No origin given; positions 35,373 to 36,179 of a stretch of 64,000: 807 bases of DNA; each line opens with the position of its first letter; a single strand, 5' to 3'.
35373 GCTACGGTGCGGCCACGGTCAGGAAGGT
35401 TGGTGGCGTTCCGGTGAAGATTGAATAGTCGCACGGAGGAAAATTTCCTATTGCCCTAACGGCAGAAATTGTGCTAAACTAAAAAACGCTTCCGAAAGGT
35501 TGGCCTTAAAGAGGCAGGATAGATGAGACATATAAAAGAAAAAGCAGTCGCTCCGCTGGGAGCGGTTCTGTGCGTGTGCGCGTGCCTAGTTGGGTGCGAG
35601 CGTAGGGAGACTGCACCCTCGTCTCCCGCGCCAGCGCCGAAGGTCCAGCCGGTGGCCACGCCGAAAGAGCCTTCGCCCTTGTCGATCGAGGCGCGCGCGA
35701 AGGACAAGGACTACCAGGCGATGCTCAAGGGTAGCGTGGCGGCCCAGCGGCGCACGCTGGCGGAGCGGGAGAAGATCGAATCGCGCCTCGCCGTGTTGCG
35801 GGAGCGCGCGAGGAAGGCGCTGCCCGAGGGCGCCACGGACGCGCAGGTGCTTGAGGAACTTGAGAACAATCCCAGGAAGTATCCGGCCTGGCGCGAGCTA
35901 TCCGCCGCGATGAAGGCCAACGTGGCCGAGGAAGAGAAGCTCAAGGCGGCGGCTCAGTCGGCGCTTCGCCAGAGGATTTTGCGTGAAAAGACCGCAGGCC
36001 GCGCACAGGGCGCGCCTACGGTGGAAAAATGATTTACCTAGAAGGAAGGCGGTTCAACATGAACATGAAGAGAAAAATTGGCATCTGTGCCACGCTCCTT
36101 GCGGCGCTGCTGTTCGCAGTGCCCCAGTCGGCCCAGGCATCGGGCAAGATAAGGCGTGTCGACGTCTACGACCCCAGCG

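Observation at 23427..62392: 39-kb four-gene locus: C10 peptidase, 2742-aa InlB-repeat protein, small lipoprotein, 8777-aa megaprotein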

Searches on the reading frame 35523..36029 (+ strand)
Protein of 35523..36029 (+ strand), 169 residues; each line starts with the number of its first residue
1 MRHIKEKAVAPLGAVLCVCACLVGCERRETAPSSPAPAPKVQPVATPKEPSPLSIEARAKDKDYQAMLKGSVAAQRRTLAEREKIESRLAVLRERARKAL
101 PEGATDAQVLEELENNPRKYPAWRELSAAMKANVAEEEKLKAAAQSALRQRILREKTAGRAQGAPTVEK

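Call 4: search_protein_families(library=pfam, proteins=[window:35523-36029:+], max_evalue=0.01)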
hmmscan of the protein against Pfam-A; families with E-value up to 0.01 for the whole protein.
window:35523-36029:+ (169 aa): 0 families

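Call 6: search_protein_families(library=ncbifam, proteins=[window:35523-36029:+], max_evalue=0.1)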
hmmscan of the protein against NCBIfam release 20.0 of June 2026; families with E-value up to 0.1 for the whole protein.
window:35523-36029:+ (169 aa): 1 family
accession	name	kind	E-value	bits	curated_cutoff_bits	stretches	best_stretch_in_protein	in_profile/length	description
NF038350.1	taxis_HmpF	equivalog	0.0064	14.9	200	1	59-107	398-447/553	pilus motility taxis protein HmpF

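Call 8: find_homologous_proteins(query=window:35523-36029:+, max_evalue=0.001)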
Query window:35523-36029:+ (169 aa): 157 proteins with E <= 0.001 among 623 candidates; the best 120 are listed.
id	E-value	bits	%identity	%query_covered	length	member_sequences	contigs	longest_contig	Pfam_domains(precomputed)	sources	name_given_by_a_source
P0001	2.2e-93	328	96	100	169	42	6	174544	-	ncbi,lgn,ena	-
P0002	6.4e-87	307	92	100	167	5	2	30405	-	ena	-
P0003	5.9e-82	291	88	100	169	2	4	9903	-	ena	-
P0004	1.8e-79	283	88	100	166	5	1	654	-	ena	-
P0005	4.5e-78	279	85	100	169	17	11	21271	-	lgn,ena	-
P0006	8.3e-76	271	80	100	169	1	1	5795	-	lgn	-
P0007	2.0e-75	270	84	100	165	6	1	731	-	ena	-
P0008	3.1e-75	270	81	100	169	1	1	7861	-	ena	-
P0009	1.3e-68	248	78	100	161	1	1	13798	-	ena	-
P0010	4.4e-66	240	74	97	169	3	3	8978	-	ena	-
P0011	2.1e-65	238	73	97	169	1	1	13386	-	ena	-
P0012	4.1e-65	237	72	98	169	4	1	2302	-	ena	-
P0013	6.4e-64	233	72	97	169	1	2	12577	-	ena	-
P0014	1.2e-53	200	64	100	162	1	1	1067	-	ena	-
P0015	1.8e-52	196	64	93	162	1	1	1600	-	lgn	-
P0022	1.0e-45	174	56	98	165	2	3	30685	-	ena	-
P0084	8.4e-35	138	55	92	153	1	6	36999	-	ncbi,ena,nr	ncbi:MAG: hypothetical protein IJI36_16990 [Kiritimatiellae bacterium]|nr:hypothetical protein [Kiri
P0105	1.4e-32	131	46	92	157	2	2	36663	-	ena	-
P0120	9.9e-14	70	38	88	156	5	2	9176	-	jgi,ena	jgi:hypothetical protein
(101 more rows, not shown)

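Call 9: find_encoding_contigs(protein=P0084, flank=10000, max_places=3)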
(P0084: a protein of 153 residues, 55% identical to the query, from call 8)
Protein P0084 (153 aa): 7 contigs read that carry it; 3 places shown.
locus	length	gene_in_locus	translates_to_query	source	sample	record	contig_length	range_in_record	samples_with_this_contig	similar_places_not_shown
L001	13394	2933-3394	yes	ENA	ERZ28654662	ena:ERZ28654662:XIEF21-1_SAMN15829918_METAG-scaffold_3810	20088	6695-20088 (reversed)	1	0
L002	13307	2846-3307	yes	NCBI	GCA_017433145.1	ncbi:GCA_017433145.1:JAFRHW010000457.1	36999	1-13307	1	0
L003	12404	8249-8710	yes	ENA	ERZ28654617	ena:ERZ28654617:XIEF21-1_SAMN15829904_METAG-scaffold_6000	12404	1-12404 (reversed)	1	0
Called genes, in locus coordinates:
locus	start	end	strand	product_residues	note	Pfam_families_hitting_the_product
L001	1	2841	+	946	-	?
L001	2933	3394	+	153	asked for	-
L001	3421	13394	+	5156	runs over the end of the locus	PF00801:PKD (faint), PF18884:TSP3_bac (weak), PF13385:Laminin_G_3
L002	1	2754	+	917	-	PF09479:Flg_new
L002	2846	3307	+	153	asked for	-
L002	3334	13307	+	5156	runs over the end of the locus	PF00801:PKD (faint), PF18884:TSP3_bac (weak), PF13385:Laminin_G_3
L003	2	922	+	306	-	?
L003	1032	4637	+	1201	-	PF01640:Peptidase_C10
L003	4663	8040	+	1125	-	PF09479:Flg_new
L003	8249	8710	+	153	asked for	-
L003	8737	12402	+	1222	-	?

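Call 10: find_encoding_contigs(protein=P0105, flank=10000, max_places=3)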
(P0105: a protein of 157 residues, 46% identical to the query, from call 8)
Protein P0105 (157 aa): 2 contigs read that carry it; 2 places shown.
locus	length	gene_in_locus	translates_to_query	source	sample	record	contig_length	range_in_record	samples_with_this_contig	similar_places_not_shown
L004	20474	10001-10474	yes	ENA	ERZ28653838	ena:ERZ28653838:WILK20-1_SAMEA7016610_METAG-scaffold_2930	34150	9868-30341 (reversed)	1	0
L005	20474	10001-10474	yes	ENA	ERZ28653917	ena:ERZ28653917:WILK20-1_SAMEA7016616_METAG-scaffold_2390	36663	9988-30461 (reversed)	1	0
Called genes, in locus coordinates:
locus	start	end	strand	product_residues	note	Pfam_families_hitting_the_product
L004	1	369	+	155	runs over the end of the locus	PF01668:SmpB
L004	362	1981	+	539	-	PF07969:Amidohydro_3, PF01979:Amidohydro_1 (faint)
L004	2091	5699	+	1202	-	PF01640:Peptidase_C10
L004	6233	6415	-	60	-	-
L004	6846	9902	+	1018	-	PF09479:Flg_new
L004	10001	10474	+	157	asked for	-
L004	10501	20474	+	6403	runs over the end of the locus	-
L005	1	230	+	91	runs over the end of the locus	PF01192:RNA_pol_Rpb6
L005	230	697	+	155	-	PF01668:SmpB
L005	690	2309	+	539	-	PF07969:Amidohydro_3, PF01979:Amidohydro_1 (faint)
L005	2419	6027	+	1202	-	PF01640:Peptidase_C10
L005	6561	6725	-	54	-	-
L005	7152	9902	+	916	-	PF09479:Flg_new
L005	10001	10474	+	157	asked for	-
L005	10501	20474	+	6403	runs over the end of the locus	-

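Call 11: find_encoding_contigs(protein=P0022, flank=10000, max_places=3)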
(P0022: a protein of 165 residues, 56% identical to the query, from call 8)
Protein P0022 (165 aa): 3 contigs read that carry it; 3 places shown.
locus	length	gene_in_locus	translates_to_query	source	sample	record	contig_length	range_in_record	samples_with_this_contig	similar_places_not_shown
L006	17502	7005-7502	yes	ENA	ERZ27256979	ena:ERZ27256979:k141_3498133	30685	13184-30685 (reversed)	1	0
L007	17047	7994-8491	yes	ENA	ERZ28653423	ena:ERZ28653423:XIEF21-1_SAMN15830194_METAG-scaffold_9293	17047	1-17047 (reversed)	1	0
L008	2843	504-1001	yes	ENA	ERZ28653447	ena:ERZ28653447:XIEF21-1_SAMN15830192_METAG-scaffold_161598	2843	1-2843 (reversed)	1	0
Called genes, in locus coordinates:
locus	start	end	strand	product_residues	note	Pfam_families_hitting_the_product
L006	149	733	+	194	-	PF07969:Amidohydro_3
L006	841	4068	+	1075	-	PF01640:Peptidase_C10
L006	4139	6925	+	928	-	PF09479:Flg_new (weak)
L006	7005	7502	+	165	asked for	-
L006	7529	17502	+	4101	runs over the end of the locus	PF18884:TSP3_bac (weak), PF13385:Laminin_G_3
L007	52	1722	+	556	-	PF07969:Amidohydro_3, PF01979:Amidohydro_1 (faint)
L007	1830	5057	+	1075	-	PF01640:Peptidase_C10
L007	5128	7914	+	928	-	PF09479:Flg_new (weak)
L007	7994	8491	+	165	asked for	-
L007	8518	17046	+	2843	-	?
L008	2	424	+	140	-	?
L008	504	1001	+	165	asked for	-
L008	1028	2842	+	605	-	?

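Call 13: find_encoding_contigs(protein=P0120, flank=10000, max_places=3)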
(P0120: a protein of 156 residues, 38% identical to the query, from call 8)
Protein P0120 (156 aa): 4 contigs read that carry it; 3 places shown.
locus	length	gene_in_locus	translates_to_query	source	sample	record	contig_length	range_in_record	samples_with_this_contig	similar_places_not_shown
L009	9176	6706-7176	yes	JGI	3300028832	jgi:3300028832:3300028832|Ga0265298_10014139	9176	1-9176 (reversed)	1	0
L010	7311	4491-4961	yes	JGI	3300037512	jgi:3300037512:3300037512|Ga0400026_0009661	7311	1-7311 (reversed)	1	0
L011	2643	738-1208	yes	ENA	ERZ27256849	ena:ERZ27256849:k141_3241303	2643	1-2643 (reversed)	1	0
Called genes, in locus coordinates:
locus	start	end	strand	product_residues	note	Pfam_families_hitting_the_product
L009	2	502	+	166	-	?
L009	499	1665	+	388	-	-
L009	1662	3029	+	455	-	PF00206:Lyase_1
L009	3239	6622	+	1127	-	PF01640:Peptidase_C10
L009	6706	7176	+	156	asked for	-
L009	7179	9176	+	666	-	?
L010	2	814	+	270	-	?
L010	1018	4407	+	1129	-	PF01640:Peptidase_C10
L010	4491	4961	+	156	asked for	-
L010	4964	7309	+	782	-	?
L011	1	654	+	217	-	?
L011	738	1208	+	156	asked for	-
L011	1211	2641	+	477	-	?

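Call 14: find_encoding_contigs(protein=P0001, flank=10000, max_places=3)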
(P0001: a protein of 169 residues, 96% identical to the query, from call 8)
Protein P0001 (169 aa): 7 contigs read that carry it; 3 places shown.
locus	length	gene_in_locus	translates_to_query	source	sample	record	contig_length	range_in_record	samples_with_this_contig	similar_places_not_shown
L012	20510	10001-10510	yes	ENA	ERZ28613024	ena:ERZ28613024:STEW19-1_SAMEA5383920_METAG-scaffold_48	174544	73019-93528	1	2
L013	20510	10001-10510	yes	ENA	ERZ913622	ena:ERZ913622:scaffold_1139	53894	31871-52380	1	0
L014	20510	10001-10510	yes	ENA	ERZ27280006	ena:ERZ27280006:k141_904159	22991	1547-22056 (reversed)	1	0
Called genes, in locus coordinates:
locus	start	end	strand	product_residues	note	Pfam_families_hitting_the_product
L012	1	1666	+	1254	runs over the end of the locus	PF01640:Peptidase_C10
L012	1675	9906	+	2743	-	PF09479:Flg_new, PF02389:Cornifin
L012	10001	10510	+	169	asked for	-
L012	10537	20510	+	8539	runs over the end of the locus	-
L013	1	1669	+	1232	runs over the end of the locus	PF01640:Peptidase_C10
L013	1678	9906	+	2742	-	PF09479:Flg_new, PF02389:Cornifin, PF09479:Flg_new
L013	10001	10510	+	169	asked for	-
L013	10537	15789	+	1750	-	-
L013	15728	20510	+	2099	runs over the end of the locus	?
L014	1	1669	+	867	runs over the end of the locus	?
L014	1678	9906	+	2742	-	PF09479:Flg_new, PF02389:Cornifin, PF09479:Flg_new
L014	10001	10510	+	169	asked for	-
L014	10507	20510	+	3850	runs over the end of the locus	?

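Call 16: search_solved_structures(query=window:35523-36029:+, max_evalue=1)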
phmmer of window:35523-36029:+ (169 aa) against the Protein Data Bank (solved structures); distinct sequences matched with E-value up to 1: 1.
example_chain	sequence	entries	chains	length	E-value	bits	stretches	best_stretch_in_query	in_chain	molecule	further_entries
2hdo_A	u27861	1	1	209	0.75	13.4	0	31-135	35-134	Phosphoglycolate phosphatase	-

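Call 25: find_related_loci(query=A1, collection=genome_contigs, flank=10000)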
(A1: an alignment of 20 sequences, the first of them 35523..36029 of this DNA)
Query A1 (169 aa) in genome_contigs; peptide patterns used: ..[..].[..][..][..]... (x = any residue, [..] = any of these).
70 stretches matched a pattern; 4 encode a relative of the query (tblastn E <= 1e-3); 4 distinct loci.
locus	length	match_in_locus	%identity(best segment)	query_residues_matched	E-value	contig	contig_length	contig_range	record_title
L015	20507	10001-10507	93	1-169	3e-100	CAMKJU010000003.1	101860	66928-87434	MAG: uncultured Lentisphaerae bacterium isolate SRR12081301_bin.91_metaWRAP_v1.3_MAG genome assembly, contig: ERZ1228976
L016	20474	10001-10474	55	1-165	5e-48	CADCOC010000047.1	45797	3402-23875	uncultured bacterium isolate RUG14821 genome assembly, contig: RUG14821_asm_47, whole genome shotgun sequence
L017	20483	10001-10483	54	1-169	3e-47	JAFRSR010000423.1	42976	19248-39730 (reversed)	MAG: Kiritimatiellae bacterium isolate RGIG2765 Goat_Omasum-5__c677857, whole genome shotgun sequence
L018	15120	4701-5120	55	9-164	9e-36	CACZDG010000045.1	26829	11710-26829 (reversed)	uncultured bacterium isolate RUG12514 genome assembly, contig: RUG12514_asm_45, whole genome shotgun sequence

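Call 50: predict_structure(alignment_id=A3)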
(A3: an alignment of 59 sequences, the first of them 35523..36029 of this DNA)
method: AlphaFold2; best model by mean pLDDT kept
length: 169 residues; sequences in the alignment: 59
mean_pLDDT: 75.5   pTM: 0.57
mean pLDDT of the five models: 75.5, 74.8, 74.7, 74.5, 73.7
residues with pLDDT >= 90: 83; 70-90: 23; 50-70: 10; < 50: 53
segments of 3 or more residues with pLDDT < 50: 1-16, 18-46, 162-169
pLDDT, mean of each block of 10 residues (from residue 1): 41 48 41 38 49 79 91 97 98 96 96 97 97 98 91 77 46
secondary structure, 60 per line:
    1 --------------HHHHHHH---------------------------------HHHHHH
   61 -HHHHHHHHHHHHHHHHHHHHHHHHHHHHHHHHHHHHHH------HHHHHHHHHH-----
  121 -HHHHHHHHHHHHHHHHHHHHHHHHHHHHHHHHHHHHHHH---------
elements in order: H15-21 H55-60 H62-99 H106-115 H122-160

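Call 54: fold_search(model_id=the predicted structure, library=pdb)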
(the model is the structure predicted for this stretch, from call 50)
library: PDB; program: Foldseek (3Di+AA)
matches with E <= 10: 167; with E <= 0.001: 0
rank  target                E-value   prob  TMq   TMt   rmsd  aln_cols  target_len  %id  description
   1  5j0k_A                3.3e-01  0.66  0.21  0.45   7.6        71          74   24  De novo design of protein homo-oligomers with modular hydrogen bond network-mediated specificity (released 2016-05-25)
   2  1wpa                  4.5e-01  0.35  0.24  0.34   8.7       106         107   13  1.5 Angstrom crystal structure of human occludin fragment 413-522 (released 2005-09-06)
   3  5j0k_B                4.8e-01  0.60  0.21  0.46   7.7        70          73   24  De novo design of protein homo-oligomers with modular hydrogen bond network-mediated specificity (released 2016-05-25)
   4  6wa9_O                7.0e-01  0.89  0.33  0.67   4.8        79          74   19  Structure of the Chlamydia pneumoniae CdsV and CdsO protein complex (released 2020-09-30)
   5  6wa9_N                1.1e+00  0.84  0.38  0.68   4.6        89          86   19  Structure of the Chlamydia pneumoniae CdsV and CdsO protein complex (released 2020-09-30)
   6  1xaw                  1.1e+00  0.21  0.23  0.34   8.7       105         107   12  crystal structure of the cytoplasmic distal C-terminal domain of occludin (released 2005-09-06)
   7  8cwy_B                1.2e+00  0.35  0.21  0.46   7.6        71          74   21  Accurate computational design of genetically encoded 3D protein crystals (released 2023-11-01)
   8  9exq_A                1.4e+00  0.07  0.17  0.05  24.0       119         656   18  Wzc-K540M-3YE-N711Y MgADP C1 (released 2025-04-23)
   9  8qbr                  1.7e+00  0.14  0.21  0.17  12.2       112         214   20  Cryo-EM structure of Vipp1 helical filament with lattice 1 (Vipp1_L1) (released 2024-09-18)
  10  5l3d_A                1.9e+00  0.16  0.22  0.08   8.5        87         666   13  Human LSD1/CoREST: LSD1 Y761H mutation (released 2016-05-04)
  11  5nen_B                2.0e+00  0.12  0.23  0.19  19.3       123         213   10  Crystal structure of the soluble domain of LipC, a membrane fusion protein of a type I secretion system (released 2017-11-22)
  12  6wa9_M                2.1e+00  0.60  0.29  0.67   4.8        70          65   20  Structure of the Chlamydia pneumoniae CdsV and CdsO protein complex (released 2020-09-30)
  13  6wa9_L                2.3e+00  0.63  0.37  0.69   4.5        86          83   20  Structure of the Chlamydia pneumoniae CdsV and CdsO protein complex (released 2020-09-30)
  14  2r9i                  2.3e+00  0.47  0.29  0.63   5.0        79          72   15  Crystal structure of putative phage capsid protein domain from Corynebacterium diphtheriae (released 2007-12-18)
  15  5l3b_A                2.3e+00  0.15  0.24  0.08   8.7        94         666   12  Human LSD1/CoREST: LSD1 D556G mutation (released 2016-05-04)
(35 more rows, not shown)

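Call 63: search_protein_families(library=pfam, proteins=[L018:1117-2292:+, L018:2548-3276:+, L018:3280-4371:+], max_evalue=1)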
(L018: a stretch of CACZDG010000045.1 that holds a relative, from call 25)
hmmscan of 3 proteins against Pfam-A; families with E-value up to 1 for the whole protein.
L018:1117-2292:+ (392 aa): 5 families
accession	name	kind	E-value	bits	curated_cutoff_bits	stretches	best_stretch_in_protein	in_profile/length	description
PF09749.15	HVSL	-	0.022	14.6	26.8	1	234-318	137-213/242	Uncharacterised conserved protein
PF25684.1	Mycobacteriophage_Gp53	-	0.035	14.1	27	1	100-134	5-39/200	Mycobacteriophage Gene 53 protein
PF10824.14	T7SS_ESX_EspC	-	0.091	13.7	23.5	1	66-99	42-75/100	Excreted virulence factor EspC, type VII ESX diderm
PF05008.21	V-SNARE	-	0.11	13.5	25.9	0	79-125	5-55/92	Vesicle transport v-SNARE protein N-terminus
PF04871.18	Uso1_p115_C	-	0.34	11.7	28.4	1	75-122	40-80/121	Uso1 / p115 like vesicle tethering protein, C terminal region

L018:2548-3276:+ (243 aa): 1 family
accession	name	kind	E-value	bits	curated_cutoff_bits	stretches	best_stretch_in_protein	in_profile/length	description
PF14848.11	HU-DNA_bdg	-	3.3e-07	30.8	30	1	31-127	20-117/124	DNA-binding domain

L018:3280-4371:+ (364 aa): 1 family
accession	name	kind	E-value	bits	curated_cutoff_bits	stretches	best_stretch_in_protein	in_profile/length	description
PF14848.11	HU-DNA_bdg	-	9.9e-10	39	30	1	31-143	4-114/124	DNA-binding domain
